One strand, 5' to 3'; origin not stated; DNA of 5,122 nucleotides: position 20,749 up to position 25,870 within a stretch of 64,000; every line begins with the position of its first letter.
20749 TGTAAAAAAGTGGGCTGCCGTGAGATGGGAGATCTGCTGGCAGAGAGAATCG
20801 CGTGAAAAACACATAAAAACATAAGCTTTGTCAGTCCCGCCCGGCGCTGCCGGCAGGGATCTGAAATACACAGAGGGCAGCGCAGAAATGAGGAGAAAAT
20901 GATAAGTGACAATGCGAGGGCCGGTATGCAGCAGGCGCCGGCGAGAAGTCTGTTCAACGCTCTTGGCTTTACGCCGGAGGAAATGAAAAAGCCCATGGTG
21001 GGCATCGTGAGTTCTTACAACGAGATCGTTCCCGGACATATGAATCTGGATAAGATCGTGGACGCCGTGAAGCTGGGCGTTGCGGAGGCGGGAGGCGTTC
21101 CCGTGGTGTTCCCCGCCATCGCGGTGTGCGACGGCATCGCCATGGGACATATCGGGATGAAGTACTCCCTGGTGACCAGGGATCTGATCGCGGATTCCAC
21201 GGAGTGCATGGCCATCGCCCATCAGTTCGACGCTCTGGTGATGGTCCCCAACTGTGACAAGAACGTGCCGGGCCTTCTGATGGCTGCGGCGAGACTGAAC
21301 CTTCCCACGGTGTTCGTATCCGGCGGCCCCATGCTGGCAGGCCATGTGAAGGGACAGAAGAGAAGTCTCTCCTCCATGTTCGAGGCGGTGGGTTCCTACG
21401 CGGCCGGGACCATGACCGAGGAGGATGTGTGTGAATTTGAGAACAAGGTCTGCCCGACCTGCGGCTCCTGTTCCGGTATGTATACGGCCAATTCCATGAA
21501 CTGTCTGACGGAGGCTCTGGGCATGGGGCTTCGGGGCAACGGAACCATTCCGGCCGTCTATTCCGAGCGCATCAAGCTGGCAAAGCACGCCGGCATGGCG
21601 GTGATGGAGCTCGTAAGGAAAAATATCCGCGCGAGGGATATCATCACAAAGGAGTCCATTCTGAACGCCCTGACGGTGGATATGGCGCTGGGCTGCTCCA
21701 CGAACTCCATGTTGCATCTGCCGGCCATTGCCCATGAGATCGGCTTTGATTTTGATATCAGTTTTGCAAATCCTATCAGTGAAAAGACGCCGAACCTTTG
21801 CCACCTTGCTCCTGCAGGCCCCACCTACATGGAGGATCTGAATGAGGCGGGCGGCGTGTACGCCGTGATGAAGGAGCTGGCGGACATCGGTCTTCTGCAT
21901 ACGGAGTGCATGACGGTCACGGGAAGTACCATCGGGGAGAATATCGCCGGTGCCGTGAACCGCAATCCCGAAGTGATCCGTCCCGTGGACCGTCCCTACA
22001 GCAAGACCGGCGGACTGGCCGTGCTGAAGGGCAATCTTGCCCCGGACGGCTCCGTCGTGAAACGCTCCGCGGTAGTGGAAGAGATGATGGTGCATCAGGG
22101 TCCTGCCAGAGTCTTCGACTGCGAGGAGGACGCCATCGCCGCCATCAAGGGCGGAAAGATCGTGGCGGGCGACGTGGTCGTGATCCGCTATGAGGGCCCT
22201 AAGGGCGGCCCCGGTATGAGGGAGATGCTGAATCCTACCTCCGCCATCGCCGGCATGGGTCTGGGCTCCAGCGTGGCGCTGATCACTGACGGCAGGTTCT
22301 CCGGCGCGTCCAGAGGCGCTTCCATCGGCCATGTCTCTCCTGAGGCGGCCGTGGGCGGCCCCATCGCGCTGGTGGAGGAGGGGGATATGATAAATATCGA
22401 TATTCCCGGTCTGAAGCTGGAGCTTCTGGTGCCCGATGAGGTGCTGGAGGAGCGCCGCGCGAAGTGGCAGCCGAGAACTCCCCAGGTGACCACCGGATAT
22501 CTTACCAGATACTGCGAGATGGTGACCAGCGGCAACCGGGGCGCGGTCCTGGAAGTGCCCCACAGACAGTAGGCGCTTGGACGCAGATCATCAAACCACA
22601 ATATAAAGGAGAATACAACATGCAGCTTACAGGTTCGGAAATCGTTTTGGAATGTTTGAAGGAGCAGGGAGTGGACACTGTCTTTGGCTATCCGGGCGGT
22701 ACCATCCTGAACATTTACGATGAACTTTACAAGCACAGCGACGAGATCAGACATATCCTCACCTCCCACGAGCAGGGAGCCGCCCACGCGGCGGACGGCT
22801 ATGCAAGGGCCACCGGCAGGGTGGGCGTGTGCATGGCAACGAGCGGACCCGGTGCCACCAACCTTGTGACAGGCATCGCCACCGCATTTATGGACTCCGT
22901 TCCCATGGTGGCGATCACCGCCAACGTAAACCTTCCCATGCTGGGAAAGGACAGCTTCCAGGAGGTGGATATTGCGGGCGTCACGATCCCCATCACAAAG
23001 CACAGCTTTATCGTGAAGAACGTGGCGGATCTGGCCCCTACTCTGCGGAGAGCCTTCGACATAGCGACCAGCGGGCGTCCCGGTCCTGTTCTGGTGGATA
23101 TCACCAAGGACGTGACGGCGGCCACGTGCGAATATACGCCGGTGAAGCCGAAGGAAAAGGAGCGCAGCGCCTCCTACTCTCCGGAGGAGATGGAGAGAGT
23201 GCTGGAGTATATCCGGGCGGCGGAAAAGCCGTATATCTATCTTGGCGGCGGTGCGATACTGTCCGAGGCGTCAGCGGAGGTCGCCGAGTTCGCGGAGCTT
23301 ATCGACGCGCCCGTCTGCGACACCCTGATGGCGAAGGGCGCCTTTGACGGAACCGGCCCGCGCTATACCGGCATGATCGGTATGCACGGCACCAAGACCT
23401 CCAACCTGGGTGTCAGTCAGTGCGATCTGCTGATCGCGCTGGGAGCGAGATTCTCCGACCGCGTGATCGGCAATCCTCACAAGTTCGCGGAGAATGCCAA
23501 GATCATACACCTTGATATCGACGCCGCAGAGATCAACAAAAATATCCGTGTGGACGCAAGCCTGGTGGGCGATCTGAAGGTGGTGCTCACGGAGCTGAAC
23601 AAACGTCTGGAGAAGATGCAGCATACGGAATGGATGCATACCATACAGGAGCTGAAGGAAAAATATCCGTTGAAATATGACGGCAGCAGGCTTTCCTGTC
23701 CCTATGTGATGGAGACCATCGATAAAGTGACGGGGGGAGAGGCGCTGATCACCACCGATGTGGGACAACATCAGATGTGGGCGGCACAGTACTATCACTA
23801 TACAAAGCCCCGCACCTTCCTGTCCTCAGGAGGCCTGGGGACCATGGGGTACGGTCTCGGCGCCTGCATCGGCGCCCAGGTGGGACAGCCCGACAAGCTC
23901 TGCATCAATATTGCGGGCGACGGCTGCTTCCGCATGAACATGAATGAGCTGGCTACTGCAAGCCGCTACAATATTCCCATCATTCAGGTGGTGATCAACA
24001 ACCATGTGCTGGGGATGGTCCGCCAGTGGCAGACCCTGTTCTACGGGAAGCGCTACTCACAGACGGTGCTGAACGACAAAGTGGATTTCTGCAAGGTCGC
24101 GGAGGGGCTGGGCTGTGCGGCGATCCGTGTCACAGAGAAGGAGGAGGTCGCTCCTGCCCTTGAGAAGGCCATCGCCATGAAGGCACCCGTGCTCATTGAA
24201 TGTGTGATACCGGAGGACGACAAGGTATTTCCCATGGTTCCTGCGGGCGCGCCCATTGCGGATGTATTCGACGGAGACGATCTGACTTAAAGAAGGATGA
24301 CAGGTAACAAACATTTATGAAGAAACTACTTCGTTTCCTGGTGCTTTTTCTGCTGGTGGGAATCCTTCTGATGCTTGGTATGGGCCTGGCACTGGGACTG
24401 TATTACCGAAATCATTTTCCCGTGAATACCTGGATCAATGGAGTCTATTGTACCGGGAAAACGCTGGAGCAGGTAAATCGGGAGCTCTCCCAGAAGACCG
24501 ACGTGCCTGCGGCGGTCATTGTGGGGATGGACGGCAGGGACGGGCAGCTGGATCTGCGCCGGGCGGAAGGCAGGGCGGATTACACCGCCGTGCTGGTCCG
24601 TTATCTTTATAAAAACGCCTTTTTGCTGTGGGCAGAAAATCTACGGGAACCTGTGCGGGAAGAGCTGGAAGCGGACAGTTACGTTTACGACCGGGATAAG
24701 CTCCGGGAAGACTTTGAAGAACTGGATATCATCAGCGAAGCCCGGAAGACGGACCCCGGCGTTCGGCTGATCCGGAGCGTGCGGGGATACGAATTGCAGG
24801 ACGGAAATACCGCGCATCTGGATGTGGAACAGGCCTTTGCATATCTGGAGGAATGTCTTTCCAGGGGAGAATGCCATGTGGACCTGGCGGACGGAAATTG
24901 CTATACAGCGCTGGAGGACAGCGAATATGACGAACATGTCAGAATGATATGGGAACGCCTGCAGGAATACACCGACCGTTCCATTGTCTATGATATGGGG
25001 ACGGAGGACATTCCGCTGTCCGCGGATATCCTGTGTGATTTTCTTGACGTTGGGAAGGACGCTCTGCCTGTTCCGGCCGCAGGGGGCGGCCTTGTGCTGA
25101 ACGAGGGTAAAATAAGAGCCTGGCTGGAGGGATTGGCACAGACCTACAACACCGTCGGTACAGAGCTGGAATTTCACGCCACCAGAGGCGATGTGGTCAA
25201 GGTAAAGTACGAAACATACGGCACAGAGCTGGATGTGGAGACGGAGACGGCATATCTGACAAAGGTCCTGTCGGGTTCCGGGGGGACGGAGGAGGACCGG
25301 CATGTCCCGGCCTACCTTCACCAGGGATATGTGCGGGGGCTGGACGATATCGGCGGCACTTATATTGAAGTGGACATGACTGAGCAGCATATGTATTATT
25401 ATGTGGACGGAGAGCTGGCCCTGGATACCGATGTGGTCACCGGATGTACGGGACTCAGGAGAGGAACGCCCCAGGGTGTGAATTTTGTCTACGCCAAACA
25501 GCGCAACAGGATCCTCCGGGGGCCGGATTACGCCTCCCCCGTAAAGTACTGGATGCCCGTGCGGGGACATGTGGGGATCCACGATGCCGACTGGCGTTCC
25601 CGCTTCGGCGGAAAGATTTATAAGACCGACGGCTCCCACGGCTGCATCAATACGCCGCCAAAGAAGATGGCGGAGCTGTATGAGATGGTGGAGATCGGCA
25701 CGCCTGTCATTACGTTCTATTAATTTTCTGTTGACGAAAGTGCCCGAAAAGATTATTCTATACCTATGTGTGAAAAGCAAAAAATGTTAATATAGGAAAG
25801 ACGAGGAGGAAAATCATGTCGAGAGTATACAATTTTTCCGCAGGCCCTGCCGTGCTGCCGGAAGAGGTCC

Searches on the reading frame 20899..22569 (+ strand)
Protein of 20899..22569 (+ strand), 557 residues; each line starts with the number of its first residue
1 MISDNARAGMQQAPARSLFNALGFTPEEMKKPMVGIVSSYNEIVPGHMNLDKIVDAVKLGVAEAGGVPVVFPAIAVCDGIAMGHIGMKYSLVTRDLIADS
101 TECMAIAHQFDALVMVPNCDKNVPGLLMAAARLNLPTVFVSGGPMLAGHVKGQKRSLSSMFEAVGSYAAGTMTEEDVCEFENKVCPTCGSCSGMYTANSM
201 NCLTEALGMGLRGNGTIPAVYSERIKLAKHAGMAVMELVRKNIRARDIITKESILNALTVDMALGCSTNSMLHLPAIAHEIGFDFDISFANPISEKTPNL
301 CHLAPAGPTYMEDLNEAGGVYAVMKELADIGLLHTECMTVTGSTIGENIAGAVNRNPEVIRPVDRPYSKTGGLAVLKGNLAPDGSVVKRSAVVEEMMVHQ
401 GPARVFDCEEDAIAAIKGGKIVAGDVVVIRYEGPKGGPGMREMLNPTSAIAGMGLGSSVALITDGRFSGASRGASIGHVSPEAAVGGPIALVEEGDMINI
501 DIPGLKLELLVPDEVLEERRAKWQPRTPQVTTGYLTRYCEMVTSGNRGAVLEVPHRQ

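Call 67: search_protein_families(library=pfam, proteins=[window:20899-22569:+], max_evalue=0.00001)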
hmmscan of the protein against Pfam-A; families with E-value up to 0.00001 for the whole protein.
window:20899-22569:+ (557 aa): 2 families
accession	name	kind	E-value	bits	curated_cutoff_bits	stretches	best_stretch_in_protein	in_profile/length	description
PF00920.27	ILVD_EDD_N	-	5.8e-135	449.9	27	1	31-348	1-316/316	Dihydroxy-acid/6-phosphogluconate dehydratase N-terminal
PF24877.1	ILV_EDD_C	-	4.2e-82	274.6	27.7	1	358-549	1-191/191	Dihydroxy-acid/6-phosphogluconate dehydratase C-terminal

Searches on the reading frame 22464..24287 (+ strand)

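Call 67: search_protein_families(library=pfam, proteins=[window:22464-24287:+], max_evalue=0.00001)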
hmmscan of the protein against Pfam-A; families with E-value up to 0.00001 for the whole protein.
window:22464-24287:+ (608 aa): 3 families
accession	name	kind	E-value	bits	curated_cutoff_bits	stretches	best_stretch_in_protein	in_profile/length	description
PF02775.26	TPP_enzyme_C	-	2.2e-57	193.5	21.9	1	432-580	1-151/151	Thiamine pyrophosphate enzyme, C-terminal TPP binding domain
PF00205.28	TPP_enzyme_M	-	3.3e-46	156.8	30.4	1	244-378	2-137/137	Thiamine pyrophosphate enzyme, central domain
PF02776.23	TPP_enzyme_N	-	2.8e-43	146.9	26.8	1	56-171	2-117/119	Thiamine pyrophosphate enzyme, N-terminal TPP binding domain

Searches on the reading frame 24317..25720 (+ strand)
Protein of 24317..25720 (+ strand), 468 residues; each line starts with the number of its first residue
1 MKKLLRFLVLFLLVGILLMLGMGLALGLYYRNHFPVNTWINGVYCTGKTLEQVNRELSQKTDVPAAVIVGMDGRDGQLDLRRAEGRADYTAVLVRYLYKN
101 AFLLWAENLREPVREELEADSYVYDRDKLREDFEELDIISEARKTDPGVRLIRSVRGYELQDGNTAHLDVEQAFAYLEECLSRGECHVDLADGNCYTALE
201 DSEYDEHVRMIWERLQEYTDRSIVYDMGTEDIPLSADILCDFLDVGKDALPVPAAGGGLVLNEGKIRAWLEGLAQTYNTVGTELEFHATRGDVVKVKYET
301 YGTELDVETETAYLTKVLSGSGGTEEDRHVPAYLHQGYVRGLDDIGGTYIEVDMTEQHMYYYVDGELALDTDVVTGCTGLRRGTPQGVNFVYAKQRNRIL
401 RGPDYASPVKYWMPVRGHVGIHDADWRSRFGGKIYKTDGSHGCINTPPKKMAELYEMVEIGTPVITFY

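Call 67: search_protein_families(library=pfam, proteins=[window:24317-25720:+], max_evalue=0.00001)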
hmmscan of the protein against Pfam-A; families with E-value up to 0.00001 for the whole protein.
window:24317-25720:+ (468 aa): 1 family
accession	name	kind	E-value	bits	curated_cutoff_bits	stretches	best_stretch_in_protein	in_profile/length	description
PF03734.19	YkuD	-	2.8e-21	77.1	23.4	1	348-465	2-145/146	L,D-transpeptidase catalytic domain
